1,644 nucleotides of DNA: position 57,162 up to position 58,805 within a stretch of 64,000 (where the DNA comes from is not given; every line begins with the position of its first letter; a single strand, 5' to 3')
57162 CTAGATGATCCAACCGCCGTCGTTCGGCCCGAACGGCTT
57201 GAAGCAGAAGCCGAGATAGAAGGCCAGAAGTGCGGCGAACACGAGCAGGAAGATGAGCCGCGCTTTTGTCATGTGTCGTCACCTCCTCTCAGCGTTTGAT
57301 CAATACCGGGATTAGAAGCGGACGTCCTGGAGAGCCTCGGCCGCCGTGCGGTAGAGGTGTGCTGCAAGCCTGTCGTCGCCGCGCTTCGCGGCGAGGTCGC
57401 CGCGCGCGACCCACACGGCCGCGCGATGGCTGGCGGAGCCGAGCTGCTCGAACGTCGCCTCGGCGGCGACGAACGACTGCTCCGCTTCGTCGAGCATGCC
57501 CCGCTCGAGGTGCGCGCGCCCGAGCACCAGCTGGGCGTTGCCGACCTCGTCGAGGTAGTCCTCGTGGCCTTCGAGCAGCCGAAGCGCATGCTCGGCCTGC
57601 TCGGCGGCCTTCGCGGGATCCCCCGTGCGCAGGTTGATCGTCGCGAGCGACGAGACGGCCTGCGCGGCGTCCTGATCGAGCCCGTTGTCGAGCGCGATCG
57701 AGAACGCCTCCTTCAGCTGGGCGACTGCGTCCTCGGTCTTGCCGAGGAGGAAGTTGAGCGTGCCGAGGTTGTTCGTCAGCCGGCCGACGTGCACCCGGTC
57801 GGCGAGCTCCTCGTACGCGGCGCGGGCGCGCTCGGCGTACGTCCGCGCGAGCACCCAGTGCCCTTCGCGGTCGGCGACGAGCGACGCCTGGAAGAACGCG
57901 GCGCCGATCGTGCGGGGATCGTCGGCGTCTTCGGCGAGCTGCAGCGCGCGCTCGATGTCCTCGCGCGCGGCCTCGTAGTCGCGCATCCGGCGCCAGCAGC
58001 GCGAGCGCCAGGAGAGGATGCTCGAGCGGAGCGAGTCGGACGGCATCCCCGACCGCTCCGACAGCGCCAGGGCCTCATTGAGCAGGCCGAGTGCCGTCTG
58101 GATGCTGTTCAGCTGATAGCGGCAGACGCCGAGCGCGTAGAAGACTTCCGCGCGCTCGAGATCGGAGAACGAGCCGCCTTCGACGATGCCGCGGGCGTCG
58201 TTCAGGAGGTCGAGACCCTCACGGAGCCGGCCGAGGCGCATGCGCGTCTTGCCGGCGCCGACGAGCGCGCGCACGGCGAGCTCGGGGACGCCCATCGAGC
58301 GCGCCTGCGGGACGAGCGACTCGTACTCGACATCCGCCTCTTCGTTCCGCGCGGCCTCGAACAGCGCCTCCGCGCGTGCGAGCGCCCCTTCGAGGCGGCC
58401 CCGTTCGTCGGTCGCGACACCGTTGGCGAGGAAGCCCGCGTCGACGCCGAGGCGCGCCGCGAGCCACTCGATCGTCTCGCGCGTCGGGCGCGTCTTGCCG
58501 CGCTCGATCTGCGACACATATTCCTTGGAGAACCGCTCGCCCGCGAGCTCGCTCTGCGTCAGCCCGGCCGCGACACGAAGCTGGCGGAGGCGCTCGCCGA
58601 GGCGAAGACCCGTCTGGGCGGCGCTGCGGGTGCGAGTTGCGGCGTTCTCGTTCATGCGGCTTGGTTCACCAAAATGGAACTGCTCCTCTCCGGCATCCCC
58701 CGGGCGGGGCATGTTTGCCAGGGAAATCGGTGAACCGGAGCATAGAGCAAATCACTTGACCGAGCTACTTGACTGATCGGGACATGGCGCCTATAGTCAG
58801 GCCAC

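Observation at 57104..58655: Locus 2: paralogous HTH-TPR regulator followed 37 nt downstream by a 36-aa sORF with a very strong RBS (plcR/papR-like order)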

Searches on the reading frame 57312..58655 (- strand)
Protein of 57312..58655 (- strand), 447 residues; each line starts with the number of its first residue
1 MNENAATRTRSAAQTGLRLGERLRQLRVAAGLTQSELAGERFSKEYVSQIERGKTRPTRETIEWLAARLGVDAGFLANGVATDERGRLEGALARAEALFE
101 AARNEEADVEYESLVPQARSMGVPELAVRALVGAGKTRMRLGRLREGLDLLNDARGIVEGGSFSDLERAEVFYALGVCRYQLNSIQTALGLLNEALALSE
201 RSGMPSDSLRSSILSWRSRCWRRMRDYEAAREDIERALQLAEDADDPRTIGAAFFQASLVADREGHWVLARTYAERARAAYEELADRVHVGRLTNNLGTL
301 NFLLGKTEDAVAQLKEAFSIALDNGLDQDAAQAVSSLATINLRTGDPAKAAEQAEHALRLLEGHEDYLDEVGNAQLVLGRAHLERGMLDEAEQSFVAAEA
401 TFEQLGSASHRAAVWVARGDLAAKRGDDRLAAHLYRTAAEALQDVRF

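Call 4: search_protein_families(library=pfam, proteins=[window:57312-58655:-], max_evalue=0.01)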
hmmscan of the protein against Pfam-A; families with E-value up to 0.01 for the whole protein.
window:57312-58655:- (447 aa): 12 families
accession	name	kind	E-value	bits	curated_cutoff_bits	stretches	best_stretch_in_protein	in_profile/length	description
PF13424.12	TPR_12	-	1.8e-21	76.6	30.1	5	292-362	4-76/77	Tetratricopeptide repeat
PF07719.23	TPR_2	-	1.4e-17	62.7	27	1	213-243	3-33/34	Tetratricopeptide repeat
PF13560.12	HTH_31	-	4.9e-13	49.6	27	1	18-72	1-57/64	Helix-turn-helix domain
PF00515.34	TPR_1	-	1.3e-11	44.2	27.8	0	220-242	10-32/34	Tetratricopeptide repeat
PF17874.7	TPR_MalT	-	1.9e-10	41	45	2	290-443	39-192/336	MalT-like TPR region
PF01381.28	HTH_3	-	1.5e-09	38.2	23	1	23-74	1-53/55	Helix-turn-helix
PF13432.12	TPR_16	-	2.3e-07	31.6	32.7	0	316-359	18-59/65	Tetratricopeptide repeat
PF12844.13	HTH_19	-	9.1e-07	29.1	30.2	1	20-80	1-62/64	Helix-turn-helix domain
PF13181.12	TPR_8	-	7.8e-06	26.1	25.7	0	223-243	13-33/34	Tetratricopeptide repeat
PF13428.12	TPR_14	-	0.00026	21.8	23.5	0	336-368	6-38/44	Tetratricopeptide repeat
PF13371.12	TPR_9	-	0.0057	17.1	35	0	220-250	38-68/73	Tetratricopeptide repeat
PF14938.12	SNAP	-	0.0072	16.3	25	0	306-364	89-148/282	Soluble NSF attachment protein, SNAP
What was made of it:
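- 57312..58655 (-): Receptor 2: cytoplasmic XRE-type HTH + about 10 TPR regulator, 447 aa. Pfam HTH_31/HTH_3/TPR_12/TPR_2 (call 4).
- On RRNPP quorum-sensing systems: HTH_31 at E 4.9e-13 and HTH_3 at E 1.5e-9, residues 18-74 (call 4).
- Checked: ATG 58655 to stop 57312 (-), 447 aa. Pfam finds HTH_31 (E 4.9e-13), HTH_3, TPR_12 (E 1.8e-21) and TPR_2 (call 4).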

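Call 9: find_homologous_proteins(query=window:57312-58655:-, max_evalue=0.00001)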
Query window:57312-58655:- (447 aa): 6527 proteins with E <= 0.00001 among 8000 candidates; the best 120 are listed.
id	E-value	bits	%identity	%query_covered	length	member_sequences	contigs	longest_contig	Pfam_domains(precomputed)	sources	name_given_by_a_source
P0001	2.1e-278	941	100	100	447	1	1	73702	PF12844.14,PF17874.8,PF00515.35,PF01381.29,PF13424.13,PF13432.13,PF13181.13,PF13560.13,PF07719.24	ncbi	ncbi:MAG TPA: tetratricopeptide repeat protein [Gaiellaceae bacterium]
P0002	7.0e-273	923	98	100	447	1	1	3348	PF12844.14,PF17874.8,PF00515.35,PF01381.29,PF13424.13,PF13432.13,PF13181.13,PF13560.13,PF07719.24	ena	-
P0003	2.9e-265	898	95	100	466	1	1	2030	PF12844.14,PF17874.8,PF00515.35,PF01381.29,PF13424.13,PF13432.13,PF13181.13,PF13560.13,PF07719.24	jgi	jgi:tetratricopeptide (TPR) repeat protein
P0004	5.1e-265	897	95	100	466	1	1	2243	PF12844.14,PF17874.8,PF00515.35,PF01381.29,PF13424.13,PF13432.13,PF13181.13,PF13560.13,PF07719.24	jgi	jgi:tetratricopeptide (TPR) repeat protein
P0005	5.9e-256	867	91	100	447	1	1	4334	PF12844.14,PF17874.8,PF00515.35,PF01381.29,PF13424.13,PF13432.13,PF13181.13,PF13560.13,PF07719.24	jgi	jgi:tetratricopeptide (TPR) repeat protein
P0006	1.2e-254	863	92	100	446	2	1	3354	PF12844.14,PF17874.8,PF00515.35,PF01381.29,PF13424.13,PF13432.13,PF13560.13,PF07719.24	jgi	jgi:tetratricopeptide (TPR) repeat protein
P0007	1.7e-254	862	91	100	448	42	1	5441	PF12844.14,PF17874.8,PF00515.35,PF01381.29,PF13424.13,PF13432.13,PF13181.13,PF13560.13,PF07719.24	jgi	jgi:tetratricopeptide (TPR) repeat protein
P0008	3.7e-253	858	90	100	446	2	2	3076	PF12844.14,PF17874.8,PF00515.35,PF01381.29,PF13424.13,PF13432.13,PF13181.13,PF13560.13,PF07719.24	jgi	jgi:tetratricopeptide (TPR) repeat protein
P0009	9.5e-245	830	88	100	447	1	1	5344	PF12844.14,PF17874.8,PF00515.35,PF01381.29,PF13424.13,PF13432.13,PF13181.13,PF13560.13,PF07719.24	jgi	jgi:tetratricopeptide (TPR) repeat protein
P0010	1.3e-244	830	88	100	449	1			PF12844.14,PF17874.8,PF00515.35,PF01381.29,PF12895.14,PF13424.13,PF13432.13,PF13181.13,PF13560.13,PF07719.24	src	-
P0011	2.8e-244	829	87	100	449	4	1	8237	PF12844.14,PF17874.8,PF00515.35,PF01381.29,PF13424.13,PF13432.13,PF13181.13,PF13560.13,PF07719.24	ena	-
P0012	4.3e-243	825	88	99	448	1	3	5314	PF12844.14,PF17874.8,PF00515.35,PF01381.29,PF13424.13,PF13432.13,PF13181.13,PF13560.13,PF07719.24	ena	-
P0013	6.9e-243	824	88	100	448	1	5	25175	PF12844.14,PF17874.8,PF00515.35,PF01381.29,PF13424.13,PF13432.13,PF13181.13,PF13560.13,PF07719.24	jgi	jgi:tetratricopeptide (TPR) repeat protein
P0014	2.1e-242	823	87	100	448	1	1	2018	PF12844.14,PF17874.8,PF00515.35,PF01381.29,PF13424.13,PF13432.13,PF13181.13,PF13560.13,PF07719.24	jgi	-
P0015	3.1e-242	822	86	100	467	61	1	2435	PF12844.14,PF17874.8,PF00515.35,PF01381.29,PF13424.13,PF13432.13,PF13560.13,PF07719.24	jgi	jgi:tetratricopeptide (TPR) repeat protein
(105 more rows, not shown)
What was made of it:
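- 57312..58655 (-): More than 6500 homologues; identical to a protein of a Gaiellaceae MAG (call 9).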

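Call 11: find_related_loci(query=window:57312-58655:-, collection=genome_contigs, flank=3000)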
Query window:57312-58655:- (447 aa) in genome_contigs; peptide patterns used: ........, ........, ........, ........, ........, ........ (x = any residue, [..] = any of these).
599 stretches matched a pattern (row limit reached: there are more); 483 encode a relative of the query (tblastn E <= 1e-3); the best 80 are kept; 80 distinct loci.
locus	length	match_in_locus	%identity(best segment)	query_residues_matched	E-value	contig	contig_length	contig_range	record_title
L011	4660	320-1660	91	1-447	0e+0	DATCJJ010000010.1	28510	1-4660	MAG TPA_asm: Gaiellaceae bacterium isolate SMAG_U7067 k141_6853258, whole genome shotgun sequence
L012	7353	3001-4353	86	2-447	0e+0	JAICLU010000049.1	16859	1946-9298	MAG: Thermoleophilia bacterium isolate GZL_HY_2_bin.174 k141_1803861_length_16859_cov_24.3832, whole genome shotgun sequ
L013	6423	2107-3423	85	9-447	0e+0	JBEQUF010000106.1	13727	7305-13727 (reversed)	MAG: Actinomycetota bacterium isolate MAG_Dt_01 k247_29229, whole genome shotgun sequence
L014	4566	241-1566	83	7-447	0e+0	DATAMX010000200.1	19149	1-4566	MAG TPA_asm: Gaiellaceae bacterium isolate SMAG_U7002 k141_424467, whole genome shotgun sequence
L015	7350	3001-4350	81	1-447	0e+0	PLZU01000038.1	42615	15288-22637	MAG: Actinomycetota bacterium isolate palsa_739 73.20120700_P3D.111_contig_144895, whole genome shotgun sequence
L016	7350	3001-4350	80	1-447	0e+0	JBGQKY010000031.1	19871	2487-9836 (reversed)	MAG: Gaiellaceae bacterium isolate OBJ2_061818_050_50 k141_2439613_length_19871_cov_10.9449, whole genome shotgun sequen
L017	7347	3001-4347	80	1-447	0e+0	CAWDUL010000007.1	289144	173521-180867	MAG: uncultured Actinomycetes bacterium isolate MFD05513.bin.1.224 genome assembly, contig: contig_65696, whole genome s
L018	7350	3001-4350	81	1-447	0e+0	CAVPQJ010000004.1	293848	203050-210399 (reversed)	MAG: uncultured Actinomycetes bacterium isolate MFD10113.bin.2.175 genome assembly, contig: contig_12719, whole genome s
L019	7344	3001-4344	81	2-447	0e+0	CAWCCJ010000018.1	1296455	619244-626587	MAG: uncultured Actinomycetes bacterium isolate MFD08700.bin.2.94 genome assembly, contig: contig_8653, whole genome sho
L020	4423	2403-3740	80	4-447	0e+0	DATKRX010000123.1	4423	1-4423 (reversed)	MAG TPA_asm: Gaiellaceae bacterium isolate SMAG_U14039 k141_1117117, whole genome shotgun sequence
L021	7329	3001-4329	81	7-447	0e+0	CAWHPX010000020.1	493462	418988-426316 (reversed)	MAG: uncultured Actinomycetes bacterium isolate MFD08447.bin.2.10 genome assembly, contig: contig_9193, whole genome sho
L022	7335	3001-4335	78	4-447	0e+0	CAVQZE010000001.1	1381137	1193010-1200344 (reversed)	MAG: uncultured Actinomycetes bacterium isolate MFD00031.bin.2.153 genome assembly, contig: contig_10236, whole genome s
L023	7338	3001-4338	81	1-447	0e+0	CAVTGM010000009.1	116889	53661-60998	MAG: uncultured Actinomycetes bacterium isolate MFD06714.bin.2.177 genome assembly, contig: contig_46443, whole genome s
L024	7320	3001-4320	82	10-447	0e+0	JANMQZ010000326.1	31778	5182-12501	MAG: Actinomycetes bacterium isolate OTE_51_metabat_108_sub OTE_51_k141_3430195, whole genome shotgun sequence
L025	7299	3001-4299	82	15-447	0e+0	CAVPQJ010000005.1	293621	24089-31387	MAG: uncultured Actinomycetes bacterium isolate MFD10113.bin.2.175 genome assembly, contig: contig_14341, whole genome s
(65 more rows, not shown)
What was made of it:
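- On RRNPP quorum-sensing systems: The source is a Gaiellaceae MAG (Actinomycetota), and all related loci are Gaiellaceae, Thermoleophilia or Actinomycetota MAGs (calls 9, 11).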

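Call 17: search_solved_structures(query=window:57312-58655:-, max_evalue=1, show_alignments=0)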
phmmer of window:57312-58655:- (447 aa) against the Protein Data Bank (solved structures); distinct sequences matched with E-value up to 1: 58.
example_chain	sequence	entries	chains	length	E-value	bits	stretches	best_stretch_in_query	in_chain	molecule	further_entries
6jq1_A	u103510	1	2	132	6e-06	29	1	17-95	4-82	Transcriptional regulator, XRE family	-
6rnx_A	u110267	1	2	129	8.8e-06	28.5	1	18-94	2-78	HTH-type transcriptional regulator DdrOC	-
6rnz_A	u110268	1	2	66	9e-06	28.4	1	18-80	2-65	HTH-type transcriptional regulator DdrOC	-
6rmq_A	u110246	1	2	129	1.2e-05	28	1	18-93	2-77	HTH-type transcriptional regulator DdrOC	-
7t5u_A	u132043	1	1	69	4.1e-05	26.3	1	16-76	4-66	Helix-turn-helix domain-containing protein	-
5a7d_B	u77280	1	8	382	4.4e-05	26.1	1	273-411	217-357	PINS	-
4a1s_A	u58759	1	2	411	8.1e-05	25.3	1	273-386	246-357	PARTNER OF INSCUTEABLE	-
7obi_A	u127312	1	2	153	0.00012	24.7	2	318-376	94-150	CTPR-rv4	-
7n1n_B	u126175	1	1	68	0.00014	24.5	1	19-79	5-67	ComR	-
1sq8_A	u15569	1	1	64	0.00022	23.8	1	19-79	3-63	dh434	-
1per_L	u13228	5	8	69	0.00023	23.8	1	20-81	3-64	PROTEIN (434 REPRESSOR) | 434 REPRESSOR | REPRESSOR PROTEIN CI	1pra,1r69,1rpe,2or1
3eus_A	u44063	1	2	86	0.00023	23.8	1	16-88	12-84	DNA-binding protein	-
7n10_B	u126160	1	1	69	0.00063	22.4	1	19-77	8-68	ComR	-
1r63_A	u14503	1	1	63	0.00072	22.2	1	20-79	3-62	REPRESSOR PROTEIN FROM BACTERIOPHAGE 434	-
2qfc_A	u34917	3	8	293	0.00076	22.1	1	18-71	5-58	PlcR protein | Transcriptional activator PlcR protein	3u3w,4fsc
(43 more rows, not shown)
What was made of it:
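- On RRNPP quorum-sensing systems: The PDB sequence search matches XRE, DdrO, ComR and PlcR HTH domains (call 17).
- Closest known: Rgg-SHP and ComR-ComS. Same: The HTH of ComR matches the receptor weakly (E 1.4e-4; call 17).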

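Call 20: search_protein_families(library=ncbifam, proteins=[window:57312-58655:-], max_evalue=1)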
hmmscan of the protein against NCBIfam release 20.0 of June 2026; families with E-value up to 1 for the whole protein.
window:57312-58655:- (447 aa): 27 families (the best 25 are shown)
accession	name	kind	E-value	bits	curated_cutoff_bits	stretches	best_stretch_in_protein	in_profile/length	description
NF041717.1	HaaA_phane_TPR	equivalog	7.8e-11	40.8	1125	1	115-445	539-865/882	cyclophane-containing RiPP biosynthesis TPR protein HaaT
NF053617.1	SARPRegAfsRStmc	equivalog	5.4e-10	37.9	1430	2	225-423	750-947/986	SARP-family global regulator AfsR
NF053720.1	NsdA_fam_reg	subfamily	3.2e-09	36.8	75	2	169-285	241-356/432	NsdA family TPR-like regulatory protein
NF053520.1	HK_Porph_FimS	equivalog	3e-08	32.4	600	2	206-358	119-271/618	sensor histidine kinase FimS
TIGR02917.1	PEP_TPR_lipo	equivalog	1.4e-07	29.8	312.2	2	274-365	447-533/899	XrtA/PEP-CTERM system TPR-repeat protein PrsT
TIGR03070.1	couple_hipB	subfamily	5.7e-06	26.2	71.65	1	19-62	3-47/58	type II toxin-antitoxin system Y4mF family antitoxin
NF038139.1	Reg_Aceta_RamB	equivalog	3.5e-05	22.6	700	1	20-78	4-63/465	acetate metabolism transcriptional regulator RamB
NF041951.1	phage_RstR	subfamily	7.7e-05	22.9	80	1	18-84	2-69/108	RstR family transcriptional repressor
TIGR02521.1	type_IV_pilW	equivalog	0.00036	20.2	154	1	225-360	45-164/234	type IV pilus biogenesis/stability protein PilW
NF040959.1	MamA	equivalog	0.00041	19.9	200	1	167-264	69-152/204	magnetosome protein MamA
NF047371.1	FlcA_CTERM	equivalog_domain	0.00099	17.7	300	0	308-405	326-425/646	periplasmic flagellar collar protein FlcA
NF041677.1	trans_regClgR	equivalog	0.0032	17.5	170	1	19-123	9-112/113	transcriptional regulator ClgR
NF047558.1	TPR_END_plus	domain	0.0032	17.4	32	0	296-320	4-28/56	TPR end-of-group domain-containing protein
NF006015.0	PRK08154.1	subfamily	0.0035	16.5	204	1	6-138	18-151/314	anaerobic benzoate catabolism transcriptional regulator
TIGR02552.1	LcrH_SycD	equivalog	0.0036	17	104.8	0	168-246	51-121/136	SycD/LcrH family type III secretion system chaperone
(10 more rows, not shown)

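Call 43: predict_structure(alignment_id=A3)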
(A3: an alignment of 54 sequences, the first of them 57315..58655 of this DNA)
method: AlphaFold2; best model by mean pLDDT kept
length: 447 residues; sequences in the alignment: 54
mean_pLDDT: 89.9   pTM: 0.74
mean pLDDT of the five models: 89.9, 89.2, 88.5, 88.1, 87.2
residues with pLDDT >= 90: 310; 70-90: 113; 50-70: 9; < 50: 15
segments of 3 or more residues with pLDDT < 50: 1-15
pLDDT, mean of each block of 10 residues (from residue 1): 31 54 85 86 92 88 87 74 76 88 90 95 93 96 94 95 93 97 93 97 90 97 91 97 93 96 94 97 92 96 96 97 92 96 97 97 85 96 97 97 84 95 97 94 71
secondary structure, 60 per line:
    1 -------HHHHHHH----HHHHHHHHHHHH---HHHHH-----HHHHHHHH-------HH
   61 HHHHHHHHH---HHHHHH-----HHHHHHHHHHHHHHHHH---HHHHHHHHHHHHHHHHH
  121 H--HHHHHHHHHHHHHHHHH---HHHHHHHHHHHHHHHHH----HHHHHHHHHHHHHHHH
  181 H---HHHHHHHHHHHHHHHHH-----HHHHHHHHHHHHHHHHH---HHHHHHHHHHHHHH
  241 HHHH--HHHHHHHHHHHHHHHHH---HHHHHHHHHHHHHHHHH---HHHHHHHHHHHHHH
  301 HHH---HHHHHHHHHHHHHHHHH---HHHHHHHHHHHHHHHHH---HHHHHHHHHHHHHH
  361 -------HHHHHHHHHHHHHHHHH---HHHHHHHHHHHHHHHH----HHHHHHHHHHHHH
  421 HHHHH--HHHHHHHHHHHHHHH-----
elements in order: H8-14 H19-30 H34-38 H44-51 H59-69 H73-78 H84-100 H104-121 H124-140 H144-160 H165-181 H185-201 H207-223 H227-244 H247-263 H267-283 H287-303 H307-323 H327-343 H347-360 H368-384 H388-403 H408-425 H428-442
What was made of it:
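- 57312..58655 (-): AF2 mean pLDDT 89.9, all-helical with no TM segment (call 43).
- On RRNPP quorum-sensing systems: AF2 shows about 10 TPRs and no membrane segment (call 43).
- Checked: The AlphaFold2 model has mean pLDDT 89.9, with an N-terminal HTH followed by about 20 helices, i.e. about 10 TPRs (call 43).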
